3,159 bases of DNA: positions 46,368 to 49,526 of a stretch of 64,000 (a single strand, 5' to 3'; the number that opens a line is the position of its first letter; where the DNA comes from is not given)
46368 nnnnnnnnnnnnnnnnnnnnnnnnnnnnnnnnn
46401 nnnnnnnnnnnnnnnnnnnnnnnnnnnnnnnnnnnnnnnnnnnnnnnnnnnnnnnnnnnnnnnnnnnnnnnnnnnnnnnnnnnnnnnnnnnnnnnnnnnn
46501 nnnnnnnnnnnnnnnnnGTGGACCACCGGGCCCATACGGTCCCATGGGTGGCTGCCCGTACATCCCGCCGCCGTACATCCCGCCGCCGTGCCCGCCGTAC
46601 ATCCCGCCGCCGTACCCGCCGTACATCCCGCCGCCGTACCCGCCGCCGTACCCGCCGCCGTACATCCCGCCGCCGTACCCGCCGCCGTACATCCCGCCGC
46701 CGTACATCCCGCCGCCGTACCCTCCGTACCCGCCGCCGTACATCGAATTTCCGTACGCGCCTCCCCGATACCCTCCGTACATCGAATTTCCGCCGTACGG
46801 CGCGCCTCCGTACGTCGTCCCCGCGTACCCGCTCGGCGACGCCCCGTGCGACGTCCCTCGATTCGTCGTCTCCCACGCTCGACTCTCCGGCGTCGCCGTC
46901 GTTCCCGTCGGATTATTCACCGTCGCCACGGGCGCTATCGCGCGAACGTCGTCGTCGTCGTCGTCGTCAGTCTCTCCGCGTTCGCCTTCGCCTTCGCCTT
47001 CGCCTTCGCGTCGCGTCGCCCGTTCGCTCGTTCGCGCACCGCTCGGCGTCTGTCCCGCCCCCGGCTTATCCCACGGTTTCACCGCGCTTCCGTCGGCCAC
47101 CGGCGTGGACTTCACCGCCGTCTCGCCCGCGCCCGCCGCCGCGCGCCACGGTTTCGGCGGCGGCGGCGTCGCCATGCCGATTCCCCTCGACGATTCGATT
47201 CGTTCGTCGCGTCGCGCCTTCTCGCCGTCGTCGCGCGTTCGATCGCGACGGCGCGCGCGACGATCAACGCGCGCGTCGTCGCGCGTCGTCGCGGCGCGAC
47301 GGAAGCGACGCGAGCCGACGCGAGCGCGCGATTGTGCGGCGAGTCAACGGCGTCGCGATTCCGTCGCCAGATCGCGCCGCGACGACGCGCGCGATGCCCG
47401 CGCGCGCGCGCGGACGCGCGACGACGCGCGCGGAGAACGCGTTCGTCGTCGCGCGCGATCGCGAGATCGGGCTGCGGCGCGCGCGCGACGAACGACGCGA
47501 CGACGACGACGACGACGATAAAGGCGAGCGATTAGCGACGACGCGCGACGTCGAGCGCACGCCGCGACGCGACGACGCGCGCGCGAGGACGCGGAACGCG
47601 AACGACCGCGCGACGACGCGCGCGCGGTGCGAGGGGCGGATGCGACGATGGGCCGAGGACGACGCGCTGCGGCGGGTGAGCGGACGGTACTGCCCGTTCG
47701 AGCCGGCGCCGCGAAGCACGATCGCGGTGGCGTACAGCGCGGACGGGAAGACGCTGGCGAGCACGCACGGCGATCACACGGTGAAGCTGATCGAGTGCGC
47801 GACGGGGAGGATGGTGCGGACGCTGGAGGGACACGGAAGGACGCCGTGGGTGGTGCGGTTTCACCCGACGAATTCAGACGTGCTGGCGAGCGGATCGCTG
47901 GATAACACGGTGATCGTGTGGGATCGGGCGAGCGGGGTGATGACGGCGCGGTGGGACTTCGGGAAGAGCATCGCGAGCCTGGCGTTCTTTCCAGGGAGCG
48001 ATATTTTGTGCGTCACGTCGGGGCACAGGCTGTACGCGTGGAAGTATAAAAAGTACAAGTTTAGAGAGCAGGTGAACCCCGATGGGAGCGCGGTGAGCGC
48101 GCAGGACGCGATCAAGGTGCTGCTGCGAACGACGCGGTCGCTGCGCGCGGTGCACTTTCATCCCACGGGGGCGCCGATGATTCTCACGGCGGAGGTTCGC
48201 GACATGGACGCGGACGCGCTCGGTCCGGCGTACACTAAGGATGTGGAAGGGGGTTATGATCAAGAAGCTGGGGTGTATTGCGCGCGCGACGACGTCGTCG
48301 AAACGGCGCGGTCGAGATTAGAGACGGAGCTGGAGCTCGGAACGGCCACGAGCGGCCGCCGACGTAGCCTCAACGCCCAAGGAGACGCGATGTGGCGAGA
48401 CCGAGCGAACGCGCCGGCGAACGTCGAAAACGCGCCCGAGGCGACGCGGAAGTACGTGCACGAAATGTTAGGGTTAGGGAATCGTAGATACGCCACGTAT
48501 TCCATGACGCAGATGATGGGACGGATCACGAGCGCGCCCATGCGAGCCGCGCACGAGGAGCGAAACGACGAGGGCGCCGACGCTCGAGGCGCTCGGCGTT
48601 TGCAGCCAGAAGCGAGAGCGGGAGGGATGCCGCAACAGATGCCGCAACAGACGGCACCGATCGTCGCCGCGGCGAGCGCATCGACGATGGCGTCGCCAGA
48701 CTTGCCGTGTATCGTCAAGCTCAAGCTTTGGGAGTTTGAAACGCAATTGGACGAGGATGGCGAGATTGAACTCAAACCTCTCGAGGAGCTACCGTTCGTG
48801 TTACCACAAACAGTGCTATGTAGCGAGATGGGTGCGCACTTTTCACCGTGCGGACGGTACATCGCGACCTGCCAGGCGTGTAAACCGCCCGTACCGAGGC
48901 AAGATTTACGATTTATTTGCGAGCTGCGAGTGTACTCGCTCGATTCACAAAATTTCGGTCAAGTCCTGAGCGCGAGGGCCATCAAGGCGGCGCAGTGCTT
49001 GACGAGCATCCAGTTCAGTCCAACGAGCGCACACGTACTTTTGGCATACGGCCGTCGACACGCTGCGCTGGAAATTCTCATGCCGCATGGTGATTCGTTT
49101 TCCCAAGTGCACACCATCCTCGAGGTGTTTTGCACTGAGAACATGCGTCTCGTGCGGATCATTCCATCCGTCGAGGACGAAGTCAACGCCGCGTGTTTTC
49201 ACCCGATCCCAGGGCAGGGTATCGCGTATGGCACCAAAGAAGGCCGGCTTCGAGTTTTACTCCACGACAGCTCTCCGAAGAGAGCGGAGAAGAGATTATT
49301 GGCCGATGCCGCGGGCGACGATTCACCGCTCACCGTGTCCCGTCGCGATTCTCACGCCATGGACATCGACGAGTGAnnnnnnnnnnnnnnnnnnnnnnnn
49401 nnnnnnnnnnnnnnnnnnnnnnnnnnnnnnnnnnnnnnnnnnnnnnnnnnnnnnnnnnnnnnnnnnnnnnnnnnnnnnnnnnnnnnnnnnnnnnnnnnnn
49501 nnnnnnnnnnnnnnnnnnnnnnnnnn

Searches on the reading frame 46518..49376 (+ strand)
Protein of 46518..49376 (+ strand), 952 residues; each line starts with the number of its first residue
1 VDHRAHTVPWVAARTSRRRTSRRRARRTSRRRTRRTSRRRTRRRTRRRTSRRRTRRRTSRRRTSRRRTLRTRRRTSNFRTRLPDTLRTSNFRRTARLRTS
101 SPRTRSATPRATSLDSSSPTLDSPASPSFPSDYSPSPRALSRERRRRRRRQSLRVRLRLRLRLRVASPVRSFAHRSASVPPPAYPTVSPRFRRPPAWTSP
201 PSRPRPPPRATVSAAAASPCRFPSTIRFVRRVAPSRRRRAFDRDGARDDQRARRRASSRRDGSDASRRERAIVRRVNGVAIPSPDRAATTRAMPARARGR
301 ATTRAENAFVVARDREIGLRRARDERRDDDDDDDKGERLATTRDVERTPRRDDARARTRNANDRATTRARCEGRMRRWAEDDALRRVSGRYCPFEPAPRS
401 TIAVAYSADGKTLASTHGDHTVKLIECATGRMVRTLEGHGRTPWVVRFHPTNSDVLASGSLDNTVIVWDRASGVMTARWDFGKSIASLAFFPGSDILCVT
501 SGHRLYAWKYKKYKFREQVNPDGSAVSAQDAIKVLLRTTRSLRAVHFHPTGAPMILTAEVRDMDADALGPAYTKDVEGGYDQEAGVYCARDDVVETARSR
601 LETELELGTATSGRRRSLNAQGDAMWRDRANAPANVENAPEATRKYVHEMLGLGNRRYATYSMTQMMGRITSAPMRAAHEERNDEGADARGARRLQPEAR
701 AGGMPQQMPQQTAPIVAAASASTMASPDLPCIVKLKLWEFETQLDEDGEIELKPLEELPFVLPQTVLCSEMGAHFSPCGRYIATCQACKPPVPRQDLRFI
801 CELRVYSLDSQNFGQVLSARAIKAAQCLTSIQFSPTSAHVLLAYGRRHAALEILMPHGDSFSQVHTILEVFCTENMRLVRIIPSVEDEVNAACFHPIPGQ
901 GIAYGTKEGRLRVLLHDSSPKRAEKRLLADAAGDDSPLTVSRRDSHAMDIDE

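Call 75: search_protein_families(library=pfam, proteins=[window:46518-49376:+], max_evalue=0.001)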
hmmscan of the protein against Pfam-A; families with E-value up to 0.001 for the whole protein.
window:46518-49376:+ (952 aa): 15 families
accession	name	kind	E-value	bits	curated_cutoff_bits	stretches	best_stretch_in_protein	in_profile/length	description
PF25174.1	Beta-prop_THOC3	-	3.9e-18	65.9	305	1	402-519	6-126/272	THOC3 beta-propeller domain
PF25173.1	Beta-prop_WDR3_1st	-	2.1e-12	47.6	154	1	402-502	33-133/184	WDR3 first beta-propeller domain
PF00400.38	WD40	-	2.1e-11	44.3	27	1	431-469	2-39/39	WD domain, G-beta repeat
PF24807.1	WD40_CDC20-Fz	-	7.1e-11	42.4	200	1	404-520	141-262/292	CDC20/Fizzy WD40 domain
PF24817.1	WD40_WDHD1_1st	-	8.6e-11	42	109.9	1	403-485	91-172/291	WDHD1 first WD40 domain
PF24796.1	WDR55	-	7.4e-10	38.8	200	1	399-522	54-178/296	WDR55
PF25175.1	Beta-prop_WDR5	-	8e-09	35.6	250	1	403-474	57-127/296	WDR5 beta-propeller domain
PF24814.1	WD40_Prp19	-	4e-08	33.1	320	1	403-507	11-116/281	Prp19 WD40 domain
PF24805.1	EIF3I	-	4.7e-08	33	200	1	399-516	11-128/324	EIF3I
PF23414.1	Beta-prop_EML_2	-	1e-07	32.1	90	0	444-501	2-58/266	Echinoderm microtubule-associated protein second beta-propeller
PF25168.1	Beta-prop_WDR36-Utp21_2nd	-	4.7e-07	29.9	84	1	404-505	204-304/335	WDR36/Utp21 second beta-propeller domain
PF23869.1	Beta-prop_WDR75_1st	-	1.1e-05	25.4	45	1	407-488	3-83/292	WD repeat-containing protein 75 first beta-propeller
PF24780.1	WD40_MABP1-WDR62_1st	-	0.00021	21.1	496.3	0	400-510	40-152/328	MABP1/WDR62 first WD40 domain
PF23775.1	Beta-prop_RIG_2nd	-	0.00059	19.8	80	0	884-918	35-68/278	RIG second beta-propeller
PF24105.1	Beta-prop_CAF1B_HIR1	-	0.00061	19.3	80.5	0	433-513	123-206/383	CAF1B/HIR1 beta-propeller domain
